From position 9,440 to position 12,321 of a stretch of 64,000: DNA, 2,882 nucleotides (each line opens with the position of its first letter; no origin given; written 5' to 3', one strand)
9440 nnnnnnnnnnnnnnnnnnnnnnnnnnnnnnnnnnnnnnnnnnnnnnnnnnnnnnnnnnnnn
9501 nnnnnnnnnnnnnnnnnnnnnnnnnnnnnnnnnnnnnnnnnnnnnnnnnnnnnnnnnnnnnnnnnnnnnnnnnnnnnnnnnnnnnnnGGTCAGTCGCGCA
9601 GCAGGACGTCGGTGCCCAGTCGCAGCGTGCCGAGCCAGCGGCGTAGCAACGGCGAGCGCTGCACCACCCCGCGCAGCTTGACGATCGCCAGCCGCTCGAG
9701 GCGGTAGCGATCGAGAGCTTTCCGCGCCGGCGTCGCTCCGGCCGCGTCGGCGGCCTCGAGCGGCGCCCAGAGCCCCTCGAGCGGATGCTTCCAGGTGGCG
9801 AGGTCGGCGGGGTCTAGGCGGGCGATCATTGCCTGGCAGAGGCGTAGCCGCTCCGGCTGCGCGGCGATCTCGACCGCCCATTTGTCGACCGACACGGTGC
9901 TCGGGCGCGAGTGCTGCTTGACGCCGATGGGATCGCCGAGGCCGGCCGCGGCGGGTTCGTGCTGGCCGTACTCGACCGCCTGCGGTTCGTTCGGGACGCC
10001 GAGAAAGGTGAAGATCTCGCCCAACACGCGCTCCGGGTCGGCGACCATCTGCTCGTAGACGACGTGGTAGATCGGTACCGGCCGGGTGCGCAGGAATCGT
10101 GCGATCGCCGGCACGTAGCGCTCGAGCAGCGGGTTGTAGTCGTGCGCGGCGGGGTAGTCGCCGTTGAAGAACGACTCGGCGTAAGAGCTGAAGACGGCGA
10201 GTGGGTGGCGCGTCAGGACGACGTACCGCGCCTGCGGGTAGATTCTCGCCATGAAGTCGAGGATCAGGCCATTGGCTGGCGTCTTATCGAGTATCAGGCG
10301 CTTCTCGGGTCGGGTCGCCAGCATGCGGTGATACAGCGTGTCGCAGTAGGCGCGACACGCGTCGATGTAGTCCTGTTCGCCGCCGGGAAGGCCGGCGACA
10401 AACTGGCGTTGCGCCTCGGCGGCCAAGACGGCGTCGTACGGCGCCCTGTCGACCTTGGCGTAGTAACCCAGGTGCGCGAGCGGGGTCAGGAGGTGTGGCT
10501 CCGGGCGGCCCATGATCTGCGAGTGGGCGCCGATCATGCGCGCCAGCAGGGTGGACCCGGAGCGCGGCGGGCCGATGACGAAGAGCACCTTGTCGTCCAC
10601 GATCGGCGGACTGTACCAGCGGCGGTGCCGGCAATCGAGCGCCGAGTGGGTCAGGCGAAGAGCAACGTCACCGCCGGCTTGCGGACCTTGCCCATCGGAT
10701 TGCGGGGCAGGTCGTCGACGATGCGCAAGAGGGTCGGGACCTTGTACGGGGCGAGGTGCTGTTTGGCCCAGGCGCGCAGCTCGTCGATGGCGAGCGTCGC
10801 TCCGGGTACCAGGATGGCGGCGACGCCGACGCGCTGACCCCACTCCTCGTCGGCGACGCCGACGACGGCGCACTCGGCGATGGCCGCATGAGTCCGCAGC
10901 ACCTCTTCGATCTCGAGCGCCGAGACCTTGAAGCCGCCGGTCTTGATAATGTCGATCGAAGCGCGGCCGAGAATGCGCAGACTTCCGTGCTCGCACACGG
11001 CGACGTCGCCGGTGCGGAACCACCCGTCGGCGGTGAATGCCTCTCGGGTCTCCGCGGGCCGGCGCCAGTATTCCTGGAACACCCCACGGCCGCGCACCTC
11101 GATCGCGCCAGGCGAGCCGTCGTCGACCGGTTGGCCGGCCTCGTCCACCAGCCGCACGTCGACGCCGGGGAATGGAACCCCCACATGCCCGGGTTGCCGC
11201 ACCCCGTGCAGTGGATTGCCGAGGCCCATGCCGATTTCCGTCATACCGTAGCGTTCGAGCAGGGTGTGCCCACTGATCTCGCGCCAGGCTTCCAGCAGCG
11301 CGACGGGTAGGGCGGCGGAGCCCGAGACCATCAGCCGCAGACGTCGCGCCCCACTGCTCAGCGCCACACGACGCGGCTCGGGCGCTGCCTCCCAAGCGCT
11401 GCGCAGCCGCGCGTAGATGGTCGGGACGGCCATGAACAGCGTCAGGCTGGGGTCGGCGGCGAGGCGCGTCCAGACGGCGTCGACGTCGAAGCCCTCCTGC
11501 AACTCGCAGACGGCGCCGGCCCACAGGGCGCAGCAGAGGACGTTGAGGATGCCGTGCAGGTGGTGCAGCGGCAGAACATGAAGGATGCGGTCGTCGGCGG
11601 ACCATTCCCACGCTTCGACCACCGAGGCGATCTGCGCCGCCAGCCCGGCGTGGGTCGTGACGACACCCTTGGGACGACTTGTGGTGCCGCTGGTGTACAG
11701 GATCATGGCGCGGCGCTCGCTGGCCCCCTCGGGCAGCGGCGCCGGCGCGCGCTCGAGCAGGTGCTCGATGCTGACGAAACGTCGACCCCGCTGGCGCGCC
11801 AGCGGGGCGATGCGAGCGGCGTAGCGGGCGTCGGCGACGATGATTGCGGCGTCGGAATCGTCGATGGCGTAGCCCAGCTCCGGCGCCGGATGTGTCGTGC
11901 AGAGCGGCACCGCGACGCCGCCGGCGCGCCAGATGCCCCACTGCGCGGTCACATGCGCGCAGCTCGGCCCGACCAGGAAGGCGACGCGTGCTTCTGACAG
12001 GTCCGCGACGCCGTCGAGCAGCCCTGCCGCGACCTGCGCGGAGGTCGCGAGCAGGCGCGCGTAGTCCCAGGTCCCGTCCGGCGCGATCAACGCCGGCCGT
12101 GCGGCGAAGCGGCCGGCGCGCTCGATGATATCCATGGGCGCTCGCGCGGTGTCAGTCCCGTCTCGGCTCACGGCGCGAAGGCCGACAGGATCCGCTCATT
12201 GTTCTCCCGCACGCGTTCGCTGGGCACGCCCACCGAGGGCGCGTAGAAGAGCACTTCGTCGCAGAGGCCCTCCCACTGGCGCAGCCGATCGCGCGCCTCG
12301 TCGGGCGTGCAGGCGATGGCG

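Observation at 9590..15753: TetR-headed, translationally coupled six-gene cluster: diiron oxygenase, SDR, LLM (possibly F420) oxidoreductase, acyl-CoA synthetase and PAPS sulfotransferase; a candidate sulfated-lipid or metabolite pathway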

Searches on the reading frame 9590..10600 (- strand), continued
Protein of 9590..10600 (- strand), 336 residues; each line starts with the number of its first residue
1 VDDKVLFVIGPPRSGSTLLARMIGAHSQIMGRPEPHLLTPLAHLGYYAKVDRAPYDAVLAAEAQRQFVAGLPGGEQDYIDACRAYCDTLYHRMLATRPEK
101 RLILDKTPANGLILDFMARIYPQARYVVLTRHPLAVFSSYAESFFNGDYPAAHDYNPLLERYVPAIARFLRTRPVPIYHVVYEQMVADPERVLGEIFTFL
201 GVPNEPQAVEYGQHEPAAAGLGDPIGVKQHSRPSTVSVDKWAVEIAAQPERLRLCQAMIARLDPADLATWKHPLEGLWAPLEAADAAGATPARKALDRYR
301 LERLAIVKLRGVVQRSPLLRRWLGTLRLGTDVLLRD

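Call 72: search_protein_families(library=ncbifam, proteins=[L008:7358-8461:+, L008:5086-6042:-, L008:4319-5089:-], max_evalue=1e-10)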
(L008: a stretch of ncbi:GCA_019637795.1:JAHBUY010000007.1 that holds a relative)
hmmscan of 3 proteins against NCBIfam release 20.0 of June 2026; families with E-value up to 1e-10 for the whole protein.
L008:7358-8461:+ (367 aa): 16 families
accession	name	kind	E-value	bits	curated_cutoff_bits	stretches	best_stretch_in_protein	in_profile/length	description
NF052254.1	luciferase_Alph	exception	2.3e-39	135.6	600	1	13-352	12-351/354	luciferase subunit alpha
TIGR03619.1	F420_Rv2161c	subfamily_domain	1.7e-31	109.7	166.9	1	28-241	3-230/247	TIGR03619 family F420-dependent LLM class oxidoreductase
TIGR03558.1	oxido_grp_1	subfamily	3.6e-23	82.3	166.95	1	13-245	10-237/325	MsnO8 family LLM class oxidoreductase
TIGR04027.1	LLM_KPN_01858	hypoth_equivalog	5.5e-23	81.4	412.9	1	31-193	28-183/326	putative FMN-dependent luciferase-like monooxygenase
TIGR04020.1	seco_metab_LLM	subfamily_domain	2.2e-21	76.4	244.45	1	6-315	2-311/341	MupA/Atu3671 family FMN-dependent luciferase-like monooxygenase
TIGR03571.1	lucif_BA3436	subfamily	1e-20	74.2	303.9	1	19-151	27-164/304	TIGR03571 family LLM class oxidoreductase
TIGR03560.1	F420_Rv1855c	subfamily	5e-19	69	231.4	1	21-165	11-164/227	TIGR03560 family F420-dependent LLM class oxidoreductase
TIGR03858.1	LLM_2I7G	subfamily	1.5e-18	66.9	462.25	1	17-351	20-336/337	Atu2307/SP_0267 family LLM class monooxygenase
NF052255.1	luciferase_Beta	exception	1.7e-18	66.8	500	1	34-193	35-194/325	luciferase subunit beta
TIGR03555.1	F420_mer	equivalog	1.7e-15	57.2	348.7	1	30-317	19-298/325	5,10-methylenetetrahydromethanopterin reductase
TIGR03621.1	F420_MSMEG_2516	subfamily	2.1e-15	56.7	213.15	1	31-157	22-147/295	TIGR03621 family F420-dependent LLM class oxidoreductase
TIGR04036.1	LLM_CE1758_fam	subfamily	4.7e-14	52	479.1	1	17-124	22-128/355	CE1758 family FMN-dependent luciferase-like monooxygenase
NF002619.0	PRK02271.1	equivalog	5.4e-13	48.9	276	1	27-201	18-184/329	5,10-methylenetetrahydromethanopterin reductase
NF007802.0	PRK10508.1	equivalog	1.2e-12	47.6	540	1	14-112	18-116/335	luciferase-like monooxygenase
TIGR03564.1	F420_MSMEG_4879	subfamily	6.9e-12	45.5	234.25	1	32-250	8-218/265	TIGR03564 family F420-dependent LLM class oxidoreductase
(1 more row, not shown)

L008:5086-6042:- (318 aa): 1 family
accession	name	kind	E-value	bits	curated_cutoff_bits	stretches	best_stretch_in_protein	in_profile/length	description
TIGR03151.1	enACPred_II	equivalog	3.8e-73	246.4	453.1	1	5-311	2-304/307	enoyl-[acyl-carrier-protein] reductase FabK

L008:4319-5089:- (256 aa): 5 families
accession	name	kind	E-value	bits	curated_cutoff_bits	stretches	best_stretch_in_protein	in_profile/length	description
NF003011.0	PRK03837.1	subfamily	4.2e-24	85.5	260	1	18-189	10-184/241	transcriptional regulator NanR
NF007741.0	PRK10421.1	equivalog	3.8e-16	59.3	311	1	26-174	12-164/262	transcriptional regulator LldR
TIGR03338.1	phnR_burk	equivalog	2e-14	53.7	271.5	0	23-78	13-67/212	phosphonate utilization associated transcriptional regulator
NF007001.0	PRK09464.1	equivalog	1.1e-12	48.1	330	1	16-181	5-170/254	pyruvate dehydrogenase complex transcriptional repressor PdhR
NF007442.0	PRK09990.1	equivalog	1.1e-12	48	301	1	17-227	6-225/256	transcriptional regulator GlcC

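Call 74: find_encoding_contigs(protein=P0121, flank=8000, max_places=2)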
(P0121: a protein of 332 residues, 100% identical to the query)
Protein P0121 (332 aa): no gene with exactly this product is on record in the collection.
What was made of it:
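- The exact-sequence look-up of the source contig failed (call 74).
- Tried and rejected: It failed (call 74).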

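Call 75: find_encoding_contigs(protein=P0122, flank=8000, max_places=2)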
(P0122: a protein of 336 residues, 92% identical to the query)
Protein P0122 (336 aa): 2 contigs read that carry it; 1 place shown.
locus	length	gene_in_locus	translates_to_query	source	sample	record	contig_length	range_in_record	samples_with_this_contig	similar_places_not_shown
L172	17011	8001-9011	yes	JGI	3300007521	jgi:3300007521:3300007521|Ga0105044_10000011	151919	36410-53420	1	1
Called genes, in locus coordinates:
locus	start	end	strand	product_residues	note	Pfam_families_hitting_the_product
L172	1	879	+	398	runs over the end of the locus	PF02771:Acyl-CoA_dh_N, PF02770:Acyl-CoA_dh_M, PF00441:Acyl-CoA_dh_1, PF08028:Acyl-CoA_dh_2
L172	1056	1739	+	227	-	PF00440:TetR_N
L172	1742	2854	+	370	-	PF04305:DUF455 (weak)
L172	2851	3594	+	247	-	PF00106:adh_short, PF01370:Epimerase (faint), PF08659:KR, PF13561:adh_short_C2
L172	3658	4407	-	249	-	PF00392:GntR, PF07729:FCD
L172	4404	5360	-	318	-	PF00478:IMPDH (faint), PF03060:NMO, PF01070:FMN_dh (weak)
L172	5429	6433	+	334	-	PF00296:Bac_luciferase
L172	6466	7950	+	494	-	PF00501:AMP-binding, PF13193:AMP-binding_C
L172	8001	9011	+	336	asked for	PF00685:Sulfotransfer_1, PF13469:Sulfotransfer_3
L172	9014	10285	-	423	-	PF13187:Fer4_9 (faint), PF12797:Fer4_2 (faint), PF13183:Fer4_8, PF13237:Fer4_10 (faint), PF12838:Fer4_7, PF13484:Fer4_16 (weak), PF13534:Fer4_17, PF02754:CCG, +3 more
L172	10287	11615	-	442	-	PF02913:FAD-oxidase_C (faint), PF01565:FAD_binding_4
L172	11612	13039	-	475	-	PF01565:FAD_binding_4, PF02913:FAD-oxidase_C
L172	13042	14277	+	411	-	PF00266:Aminotran_5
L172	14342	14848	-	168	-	PF09424:YqeY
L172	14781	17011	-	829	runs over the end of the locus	PF14783:BBS2_Mid (faint), PF13517:FG-GAP_3, PF01839:FG-GAP (weak), PF13517:FG-GAP_3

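Call 87: search_protein_representatives(protein=window:9590-10600:-)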
Query: 336 residues. Proteins with E-value up to 0.001 (for the whole library): 15230; up to 1e-10: 1986; up to 1e-30: 118. The best 150 are listed.
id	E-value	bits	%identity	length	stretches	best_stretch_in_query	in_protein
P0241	9.8e-115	399.7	82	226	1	1-216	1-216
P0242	5.9e-111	387.2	55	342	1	4-336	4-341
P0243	8.2e-111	386.8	68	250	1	22-270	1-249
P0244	5.4e-105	367.6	67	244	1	93-336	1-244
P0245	1.4e-102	359.7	54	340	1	2-335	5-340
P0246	5.2e-95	334.8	50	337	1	1-336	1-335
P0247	3.9e-90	318.8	49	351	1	3-313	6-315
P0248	5.3e-85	301.9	48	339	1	1-320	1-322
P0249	3.3e-84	299.3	49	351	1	2-333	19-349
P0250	1.7e-83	296.9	56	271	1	2-263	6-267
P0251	3.8e-80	286.0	50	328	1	3-335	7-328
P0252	1.7e-79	283.9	45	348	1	5-336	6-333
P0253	3.3e-79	282.9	55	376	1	1-248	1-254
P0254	1.2e-75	271.2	41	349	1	1-336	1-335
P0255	3.9e-73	262.9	43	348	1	3-335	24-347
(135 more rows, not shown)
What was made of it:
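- The nearest relatives outside the family include ST domains inside proteins of 1,000-2,900 aa (call 87).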

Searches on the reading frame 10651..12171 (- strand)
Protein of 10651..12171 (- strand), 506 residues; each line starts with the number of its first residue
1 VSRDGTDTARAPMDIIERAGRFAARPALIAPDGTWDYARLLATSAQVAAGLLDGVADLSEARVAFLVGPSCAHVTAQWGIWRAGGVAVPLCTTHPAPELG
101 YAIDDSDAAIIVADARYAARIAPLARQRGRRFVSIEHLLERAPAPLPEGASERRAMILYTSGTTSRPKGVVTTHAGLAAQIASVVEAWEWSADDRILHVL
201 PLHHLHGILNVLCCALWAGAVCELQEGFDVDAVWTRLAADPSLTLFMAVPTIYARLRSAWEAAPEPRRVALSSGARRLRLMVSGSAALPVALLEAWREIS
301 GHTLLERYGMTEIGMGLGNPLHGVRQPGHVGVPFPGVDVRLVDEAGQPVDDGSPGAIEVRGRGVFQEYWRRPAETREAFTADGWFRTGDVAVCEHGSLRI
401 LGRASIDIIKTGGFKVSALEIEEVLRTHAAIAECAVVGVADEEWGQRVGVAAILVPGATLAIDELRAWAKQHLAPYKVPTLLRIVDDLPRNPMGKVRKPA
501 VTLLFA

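Call 5: search_protein_families(library=pfam, proteins=[window:10651-12171:-], max_evalue=0.01)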
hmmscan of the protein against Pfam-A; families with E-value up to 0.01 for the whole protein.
window:10651-12171:- (506 aa): 2 families
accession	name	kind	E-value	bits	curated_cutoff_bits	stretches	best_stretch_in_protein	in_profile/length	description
PF00501.34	AMP-binding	-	7.9e-70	236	29.9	1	17-369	3-384/384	AMP-binding enzyme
PF13193.12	AMP-binding_C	-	9e-19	68.6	24.5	1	420-495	1-76/76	AMP-binding enzyme C-terminal domain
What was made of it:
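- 10651..12171 (-): MatB-like acyl-CoA (dicarboxylate-type) ligase. The start is GTG 12171 (GTGA overlap) or, more likely, ATG 12135. AMP-binding plus AMP-binding_C (call 5).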

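Call 6: search_protein_families(library=ncbifam, proteins=[window:10651-12171:-], max_evalue=0.01)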
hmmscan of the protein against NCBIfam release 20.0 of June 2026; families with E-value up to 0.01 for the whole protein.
window:10651-12171:- (506 aa): 107 families (the best 25 are shown)
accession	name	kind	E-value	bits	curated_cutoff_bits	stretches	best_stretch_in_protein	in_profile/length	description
NF005858.0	PRK07787.1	subfamily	2.3e-108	362.7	575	1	25-500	17-467/471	acyl-CoA synthetase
NF005702.0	PRK07514.1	subfamily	5.6e-106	354.9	558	1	30-499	24-494/506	malonyl-CoA synthase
NF004837.0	PRK06187.1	subfamily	2.3e-90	303.3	476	1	23-499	22-516/531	long-chain-fatty-acid--CoA ligase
NF004114.0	PRK05605.1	equivalog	4.3e-84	282.9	766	1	145-501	214-565/575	long-chain-fatty-acid--CoA ligase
NF006182.0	PRK08316.1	subfamily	8.8e-81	271.9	663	1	14-498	15-510/523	fatty acyl-CoA synthetase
NF006572.0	PRK09088.1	equivalog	6.1e-74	249.5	696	1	30-500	24-482/491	acyl-CoA synthetase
NF052580.1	Str24CoAsynCasG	equivalog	5.9e-73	246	750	1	10-501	41-546/548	steroid-24-oyl-CoA synthetase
NF005801.1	PRK07656.1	equivalog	3.6e-71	240.3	657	1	12-499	4-497/500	FadD3 family acyl-CoA ligase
NF006181.0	PRK08314.1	subfamily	6.3e-70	236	705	2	143-496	195-545/563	long-chain-fatty-acid--CoA ligase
NF005307.0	PRK06839.1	equivalog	1e-67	228.9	748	1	23-501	16-489/496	o-succinylbenzoate--CoA ligase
NF004511.1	PRK05852.1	equivalog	1.8e-66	224.8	650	1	35-505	27-504/505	FadD7 family fatty acid--CoA ligase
NF004797.0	PRK06145.1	equivalog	3.3e-61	207.1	850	1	19-498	12-488/499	acyl-CoA synthetase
NF004808.0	PRK06155.1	equivalog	3.7e-59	200.4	722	1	16-499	28-516/542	ATP-dependent acyl-CoA ligase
NF004822.0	PRK06178.1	equivalog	1.2e-57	195.8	782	2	143-500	204-562/571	acyl-CoA synthetase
NF004229.0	PRK05677.1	subfamily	5.2e-57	193.6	879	2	154-497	209-547/563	long-chain-fatty-acid--CoA ligase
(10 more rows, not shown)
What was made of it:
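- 10651..12171 (-): PRK07514 and PRK07787 both score below cut-off (call 6).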

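Call 34: search_solved_structures(query=window:10651-12135:-, max_evalue=1e-20)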
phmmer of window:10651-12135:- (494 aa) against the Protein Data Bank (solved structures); distinct sequences matched with E-value up to 1e-20: 111 (the best 60 are shown).
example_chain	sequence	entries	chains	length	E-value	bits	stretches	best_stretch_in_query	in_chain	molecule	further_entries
4gxq_A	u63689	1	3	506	3.3e-76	260.3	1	23-488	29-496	Malonyl CoA synthetase, Benzoate-CoA ligase Chimeric protein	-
4fuq_A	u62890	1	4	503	1.5e-75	258.1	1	23-488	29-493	Malonyl CoA synthetase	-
4fut_A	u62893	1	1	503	1.1e-74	255.2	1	23-488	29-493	Malonyl CoA synthetase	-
4gxr_A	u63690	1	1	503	9.2e-73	248.9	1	23-488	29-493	Malonyl CoA synthetase, Benzoate-CoA ligase Chimeric protein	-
3nyq_A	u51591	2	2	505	5.5e-71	243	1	8-489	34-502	Malonyl-CoA Ligase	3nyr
8wev_A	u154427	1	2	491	6.5e-59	203.2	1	13-490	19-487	Feruloyl-CoA Synthetase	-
8weu_A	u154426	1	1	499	6.9e-59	203.1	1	13-490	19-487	Fatty-acyl-CoA synthase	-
5ie0_A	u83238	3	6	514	8e-54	186.4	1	24-490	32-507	Oxalate--CoA ligase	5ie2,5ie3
6qjz_A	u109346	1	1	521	6.3e-49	170.3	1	143-489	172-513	oxalyl CoA-synthetase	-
3r44_A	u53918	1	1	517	2.6e-46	161.6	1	22-488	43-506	fatty acyl CoA synthetase FADD13 (FATTY-ACYL-CoA SYNTHETASE)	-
8aff_A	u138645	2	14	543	4e-44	154.4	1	139-493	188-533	Oxalate--CoA ligase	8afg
8r2q_A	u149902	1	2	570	1.7e-42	149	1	137-491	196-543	Probable fatty-acid-CoA ligase FadD5 (Fatty-acid-CoA synthetase) (Fatty-acid-CoA synthase)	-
5buq_A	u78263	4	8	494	5.1e-41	144.2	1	4-485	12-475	2-succinylbenzoate--CoA ligase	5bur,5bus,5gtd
6m2u_A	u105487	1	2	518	1.5e-40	142.6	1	22-486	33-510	Benzoate-coenzyme A ligase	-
6m2o_A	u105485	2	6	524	1.6e-40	142.6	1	22-486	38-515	Benzoate-coenzyme A ligase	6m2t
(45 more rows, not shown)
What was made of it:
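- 10651..12171 (-): The best PDB hits are the malonyl-CoA synthetases 4fuq and 3nyq, 1e-75 to 5e-71 (call 34).
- On Malonyl-CoA synthetase MatB (PRK07514): MatB is nevertheless the closest solved relative (call 34).
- Closest known: MatB malonyl-/methylmalonyl-CoA synthetases. Same: Best structural-sequence relatives of the ligase, 1e-75 (call 34).
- The ligase is MatB-like (call 34). The ligase is malonyl-CoA-synthetase-like (call 34).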
